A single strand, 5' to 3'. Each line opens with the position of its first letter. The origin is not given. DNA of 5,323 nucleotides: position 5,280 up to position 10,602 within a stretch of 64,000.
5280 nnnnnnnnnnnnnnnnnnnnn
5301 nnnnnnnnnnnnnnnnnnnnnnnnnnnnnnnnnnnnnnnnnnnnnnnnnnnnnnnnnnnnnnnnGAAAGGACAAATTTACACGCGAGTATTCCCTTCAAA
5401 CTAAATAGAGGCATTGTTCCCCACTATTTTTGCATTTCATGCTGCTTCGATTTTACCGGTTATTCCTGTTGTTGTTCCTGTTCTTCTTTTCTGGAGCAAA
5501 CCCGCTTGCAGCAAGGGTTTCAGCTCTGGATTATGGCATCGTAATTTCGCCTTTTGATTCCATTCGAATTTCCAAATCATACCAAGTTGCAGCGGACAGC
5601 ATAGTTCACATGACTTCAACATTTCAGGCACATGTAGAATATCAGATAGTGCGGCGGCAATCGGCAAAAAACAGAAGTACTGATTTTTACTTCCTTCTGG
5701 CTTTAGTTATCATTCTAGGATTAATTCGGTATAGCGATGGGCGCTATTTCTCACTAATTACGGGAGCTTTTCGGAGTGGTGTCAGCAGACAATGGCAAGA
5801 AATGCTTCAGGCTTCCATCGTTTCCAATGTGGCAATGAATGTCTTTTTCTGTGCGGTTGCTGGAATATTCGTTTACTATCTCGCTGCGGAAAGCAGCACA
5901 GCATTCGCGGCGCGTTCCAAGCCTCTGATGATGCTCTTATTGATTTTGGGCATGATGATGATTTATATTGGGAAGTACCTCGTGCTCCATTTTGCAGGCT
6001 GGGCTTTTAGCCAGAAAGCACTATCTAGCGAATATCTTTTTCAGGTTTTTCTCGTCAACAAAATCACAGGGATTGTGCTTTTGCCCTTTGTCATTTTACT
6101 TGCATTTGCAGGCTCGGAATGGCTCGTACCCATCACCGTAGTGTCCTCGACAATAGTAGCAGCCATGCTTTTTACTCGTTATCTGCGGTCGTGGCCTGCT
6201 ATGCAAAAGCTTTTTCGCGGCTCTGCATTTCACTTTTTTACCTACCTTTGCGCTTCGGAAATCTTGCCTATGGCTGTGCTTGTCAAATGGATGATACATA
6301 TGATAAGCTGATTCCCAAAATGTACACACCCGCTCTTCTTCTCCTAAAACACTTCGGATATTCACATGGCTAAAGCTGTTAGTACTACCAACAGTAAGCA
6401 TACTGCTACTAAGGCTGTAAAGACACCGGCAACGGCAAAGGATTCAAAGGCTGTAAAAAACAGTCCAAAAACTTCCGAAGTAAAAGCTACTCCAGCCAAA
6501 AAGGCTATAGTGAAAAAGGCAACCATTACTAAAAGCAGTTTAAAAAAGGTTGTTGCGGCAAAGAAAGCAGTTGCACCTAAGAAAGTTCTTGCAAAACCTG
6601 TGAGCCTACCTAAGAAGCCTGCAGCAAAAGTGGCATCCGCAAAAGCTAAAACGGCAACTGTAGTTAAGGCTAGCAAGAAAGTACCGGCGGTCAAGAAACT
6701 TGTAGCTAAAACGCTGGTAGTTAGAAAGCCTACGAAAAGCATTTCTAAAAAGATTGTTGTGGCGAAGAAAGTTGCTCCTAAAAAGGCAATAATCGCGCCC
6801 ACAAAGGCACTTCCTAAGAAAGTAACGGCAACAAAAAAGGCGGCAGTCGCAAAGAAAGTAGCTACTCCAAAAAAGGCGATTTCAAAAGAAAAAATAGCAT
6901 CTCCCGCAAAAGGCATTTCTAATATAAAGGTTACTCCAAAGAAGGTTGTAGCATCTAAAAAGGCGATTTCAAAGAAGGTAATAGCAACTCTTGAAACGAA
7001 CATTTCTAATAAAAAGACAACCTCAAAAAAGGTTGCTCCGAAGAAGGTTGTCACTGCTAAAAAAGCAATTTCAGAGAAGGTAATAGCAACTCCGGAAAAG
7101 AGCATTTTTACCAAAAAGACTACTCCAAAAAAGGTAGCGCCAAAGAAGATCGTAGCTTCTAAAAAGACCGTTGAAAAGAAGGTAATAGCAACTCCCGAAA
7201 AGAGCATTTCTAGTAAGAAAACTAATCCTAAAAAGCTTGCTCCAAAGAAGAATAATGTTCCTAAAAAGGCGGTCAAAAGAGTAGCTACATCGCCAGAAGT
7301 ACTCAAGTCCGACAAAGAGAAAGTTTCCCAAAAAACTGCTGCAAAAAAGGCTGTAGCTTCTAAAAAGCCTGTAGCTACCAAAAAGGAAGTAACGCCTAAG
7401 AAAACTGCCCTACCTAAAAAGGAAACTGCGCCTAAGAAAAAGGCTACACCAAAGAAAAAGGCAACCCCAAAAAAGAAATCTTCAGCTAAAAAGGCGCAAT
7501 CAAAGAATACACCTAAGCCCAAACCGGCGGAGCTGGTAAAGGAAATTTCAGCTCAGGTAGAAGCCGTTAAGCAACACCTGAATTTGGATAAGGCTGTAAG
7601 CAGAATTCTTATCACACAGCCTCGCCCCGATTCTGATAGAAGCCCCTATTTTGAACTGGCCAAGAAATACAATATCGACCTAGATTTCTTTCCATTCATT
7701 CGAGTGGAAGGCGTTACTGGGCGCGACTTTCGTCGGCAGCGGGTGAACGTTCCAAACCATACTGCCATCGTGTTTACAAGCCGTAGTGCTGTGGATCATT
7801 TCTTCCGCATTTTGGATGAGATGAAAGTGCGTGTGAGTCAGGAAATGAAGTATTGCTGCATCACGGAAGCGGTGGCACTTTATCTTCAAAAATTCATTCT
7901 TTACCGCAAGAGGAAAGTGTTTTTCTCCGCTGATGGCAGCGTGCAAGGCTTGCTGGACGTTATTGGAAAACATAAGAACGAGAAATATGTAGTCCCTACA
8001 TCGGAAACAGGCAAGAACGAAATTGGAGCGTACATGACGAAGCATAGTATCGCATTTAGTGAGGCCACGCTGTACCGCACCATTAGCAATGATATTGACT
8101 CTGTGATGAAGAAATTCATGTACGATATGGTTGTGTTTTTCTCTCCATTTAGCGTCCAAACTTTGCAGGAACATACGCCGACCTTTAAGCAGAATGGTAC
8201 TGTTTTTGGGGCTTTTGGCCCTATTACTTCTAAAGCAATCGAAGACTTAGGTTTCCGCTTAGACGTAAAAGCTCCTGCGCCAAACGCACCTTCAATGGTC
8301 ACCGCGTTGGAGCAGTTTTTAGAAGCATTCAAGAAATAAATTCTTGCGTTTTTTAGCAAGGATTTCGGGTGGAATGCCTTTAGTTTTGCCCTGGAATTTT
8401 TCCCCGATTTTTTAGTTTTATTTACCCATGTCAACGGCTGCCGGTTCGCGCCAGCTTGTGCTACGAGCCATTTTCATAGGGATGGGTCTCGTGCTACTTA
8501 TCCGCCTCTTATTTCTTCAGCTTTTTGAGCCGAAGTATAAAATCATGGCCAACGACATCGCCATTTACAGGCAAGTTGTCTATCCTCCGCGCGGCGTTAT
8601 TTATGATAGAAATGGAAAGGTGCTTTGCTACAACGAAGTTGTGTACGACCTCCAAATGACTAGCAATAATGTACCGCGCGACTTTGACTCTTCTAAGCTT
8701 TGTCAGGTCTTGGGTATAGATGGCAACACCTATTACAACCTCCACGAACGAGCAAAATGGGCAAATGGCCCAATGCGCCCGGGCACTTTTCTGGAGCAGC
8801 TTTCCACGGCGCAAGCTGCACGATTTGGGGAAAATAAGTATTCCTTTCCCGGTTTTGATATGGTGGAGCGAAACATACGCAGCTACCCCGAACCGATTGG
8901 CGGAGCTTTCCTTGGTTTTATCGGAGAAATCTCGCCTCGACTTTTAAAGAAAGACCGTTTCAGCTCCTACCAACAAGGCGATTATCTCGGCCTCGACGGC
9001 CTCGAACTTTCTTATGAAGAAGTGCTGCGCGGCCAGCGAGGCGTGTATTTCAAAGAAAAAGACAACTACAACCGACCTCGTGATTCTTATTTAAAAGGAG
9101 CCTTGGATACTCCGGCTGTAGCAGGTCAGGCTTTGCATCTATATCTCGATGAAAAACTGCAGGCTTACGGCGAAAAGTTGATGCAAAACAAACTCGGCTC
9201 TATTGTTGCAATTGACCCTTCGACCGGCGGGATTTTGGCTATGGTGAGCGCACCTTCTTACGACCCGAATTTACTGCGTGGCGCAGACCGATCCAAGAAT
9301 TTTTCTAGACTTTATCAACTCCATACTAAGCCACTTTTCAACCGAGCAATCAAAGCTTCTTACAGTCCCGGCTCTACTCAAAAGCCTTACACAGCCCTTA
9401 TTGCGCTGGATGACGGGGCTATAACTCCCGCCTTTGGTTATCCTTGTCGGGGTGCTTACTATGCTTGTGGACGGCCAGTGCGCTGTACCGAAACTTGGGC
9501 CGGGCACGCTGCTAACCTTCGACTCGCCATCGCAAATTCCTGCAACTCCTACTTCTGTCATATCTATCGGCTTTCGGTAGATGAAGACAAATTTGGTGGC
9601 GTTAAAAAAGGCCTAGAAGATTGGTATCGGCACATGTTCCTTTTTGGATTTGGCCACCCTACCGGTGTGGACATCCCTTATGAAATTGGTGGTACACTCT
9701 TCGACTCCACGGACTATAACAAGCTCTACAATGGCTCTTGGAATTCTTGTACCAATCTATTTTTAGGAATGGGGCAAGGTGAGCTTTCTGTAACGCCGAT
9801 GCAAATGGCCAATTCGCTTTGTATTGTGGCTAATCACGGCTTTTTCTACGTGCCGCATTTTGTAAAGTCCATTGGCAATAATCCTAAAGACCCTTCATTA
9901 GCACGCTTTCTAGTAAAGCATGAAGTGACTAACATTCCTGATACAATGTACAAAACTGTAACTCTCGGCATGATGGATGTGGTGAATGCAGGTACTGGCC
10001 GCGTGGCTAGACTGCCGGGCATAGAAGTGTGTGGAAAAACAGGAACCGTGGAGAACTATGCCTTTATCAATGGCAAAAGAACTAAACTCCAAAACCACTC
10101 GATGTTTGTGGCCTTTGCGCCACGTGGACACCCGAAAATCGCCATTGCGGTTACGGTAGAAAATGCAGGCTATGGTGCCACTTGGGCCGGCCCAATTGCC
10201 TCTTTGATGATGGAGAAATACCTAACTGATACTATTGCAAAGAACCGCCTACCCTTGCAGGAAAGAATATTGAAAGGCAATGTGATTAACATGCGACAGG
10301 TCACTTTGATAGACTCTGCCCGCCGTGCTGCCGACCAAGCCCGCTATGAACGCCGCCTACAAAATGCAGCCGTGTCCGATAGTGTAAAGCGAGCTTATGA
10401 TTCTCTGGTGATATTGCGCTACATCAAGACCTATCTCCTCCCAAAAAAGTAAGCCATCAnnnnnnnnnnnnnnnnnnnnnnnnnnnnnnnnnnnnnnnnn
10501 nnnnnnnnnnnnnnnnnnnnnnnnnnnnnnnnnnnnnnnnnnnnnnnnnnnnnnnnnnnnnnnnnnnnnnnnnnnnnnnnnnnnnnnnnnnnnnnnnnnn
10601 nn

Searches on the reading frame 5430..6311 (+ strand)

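Call 40: search_protein_families(library=pfam, proteins=[window:5430-6311:+], max_evalue=0.00001)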
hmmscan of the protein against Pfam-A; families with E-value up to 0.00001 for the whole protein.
window:5430-6311:+ (293 aa): 1 family
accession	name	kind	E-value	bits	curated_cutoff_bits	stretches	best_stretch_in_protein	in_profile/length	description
PF14093.11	DUF4271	-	1.2e-28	100.9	29.7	1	88-288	4-206/206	Domain of unknown function (DUF4271)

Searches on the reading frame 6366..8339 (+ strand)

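Call 40: search_protein_families(library=pfam, proteins=[window:6366-8339:+], max_evalue=0.00001)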
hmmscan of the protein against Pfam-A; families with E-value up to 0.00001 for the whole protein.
window:6366-8339:+ (657 aa): 1 family
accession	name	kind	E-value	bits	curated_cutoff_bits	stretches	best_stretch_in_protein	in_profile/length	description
PF02602.20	HEM4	-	2.9e-29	102.3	27.5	1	431-645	6-230/231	Uroporphyrinogen-III synthase HemD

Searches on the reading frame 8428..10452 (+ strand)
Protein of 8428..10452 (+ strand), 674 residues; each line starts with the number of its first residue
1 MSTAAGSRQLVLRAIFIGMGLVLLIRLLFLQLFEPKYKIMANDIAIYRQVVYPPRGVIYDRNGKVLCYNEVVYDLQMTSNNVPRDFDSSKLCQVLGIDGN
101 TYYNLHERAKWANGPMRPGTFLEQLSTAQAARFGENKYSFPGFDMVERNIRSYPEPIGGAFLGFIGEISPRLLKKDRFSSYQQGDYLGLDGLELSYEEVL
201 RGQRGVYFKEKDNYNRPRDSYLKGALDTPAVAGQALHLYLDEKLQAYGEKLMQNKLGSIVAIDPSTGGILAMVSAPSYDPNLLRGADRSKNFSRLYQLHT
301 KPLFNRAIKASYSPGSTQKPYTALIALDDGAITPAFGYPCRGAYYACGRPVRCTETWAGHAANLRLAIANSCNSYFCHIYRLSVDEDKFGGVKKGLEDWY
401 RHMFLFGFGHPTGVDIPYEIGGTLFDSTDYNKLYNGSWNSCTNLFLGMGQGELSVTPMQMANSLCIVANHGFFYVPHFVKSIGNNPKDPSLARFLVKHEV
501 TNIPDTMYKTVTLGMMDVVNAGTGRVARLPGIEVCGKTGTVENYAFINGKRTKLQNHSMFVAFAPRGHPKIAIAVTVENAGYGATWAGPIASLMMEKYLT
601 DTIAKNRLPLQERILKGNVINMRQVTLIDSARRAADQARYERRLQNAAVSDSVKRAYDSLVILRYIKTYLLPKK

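Call 40: search_protein_families(library=pfam, proteins=[window:8428-10452:+], max_evalue=0.00001)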
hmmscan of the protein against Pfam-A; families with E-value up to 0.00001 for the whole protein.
window:8428-10452:+ (674 aa): 2 families
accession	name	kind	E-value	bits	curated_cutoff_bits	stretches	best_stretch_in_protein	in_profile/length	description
PF00905.27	Transpeptidase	-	2.7e-57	194.7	22.1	1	257-595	1-298/299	Penicillin binding protein transpeptidase domain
PF03717.20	PBP_dimer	-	2e-34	120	24.4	1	52-217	3-175/180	Penicillin-binding Protein dimerisation domain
